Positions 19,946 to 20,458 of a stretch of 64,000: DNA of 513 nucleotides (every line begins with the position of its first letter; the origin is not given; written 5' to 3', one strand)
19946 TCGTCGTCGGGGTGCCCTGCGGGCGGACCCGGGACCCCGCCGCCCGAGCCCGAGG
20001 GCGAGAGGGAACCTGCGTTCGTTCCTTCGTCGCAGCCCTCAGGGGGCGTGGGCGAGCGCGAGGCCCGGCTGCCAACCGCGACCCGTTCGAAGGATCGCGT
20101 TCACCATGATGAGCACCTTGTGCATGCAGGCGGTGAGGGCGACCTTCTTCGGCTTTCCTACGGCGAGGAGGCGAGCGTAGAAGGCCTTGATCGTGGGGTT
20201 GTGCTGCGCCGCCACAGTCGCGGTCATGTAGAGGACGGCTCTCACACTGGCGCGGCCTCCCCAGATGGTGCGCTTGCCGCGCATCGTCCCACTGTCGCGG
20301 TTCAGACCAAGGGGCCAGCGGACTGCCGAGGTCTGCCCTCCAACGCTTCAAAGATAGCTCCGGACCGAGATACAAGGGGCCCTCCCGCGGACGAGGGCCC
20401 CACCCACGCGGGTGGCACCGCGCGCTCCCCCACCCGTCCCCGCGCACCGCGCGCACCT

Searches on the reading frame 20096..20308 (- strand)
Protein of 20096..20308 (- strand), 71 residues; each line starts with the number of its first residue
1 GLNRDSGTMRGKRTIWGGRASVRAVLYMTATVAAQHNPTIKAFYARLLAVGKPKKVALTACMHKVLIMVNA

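Call 68: search_protein_families(library=pfam, proteins=[window:20096-20308:-], max_evalue=0.01)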
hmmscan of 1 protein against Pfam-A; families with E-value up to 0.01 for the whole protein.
seq(71 aa): 1 family
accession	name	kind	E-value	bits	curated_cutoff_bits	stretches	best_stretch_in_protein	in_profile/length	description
PF02371.22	Transposase_20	-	4e-07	30.8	21.3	1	3-45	44-87/87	Transposase IS116/IS110/IS902 family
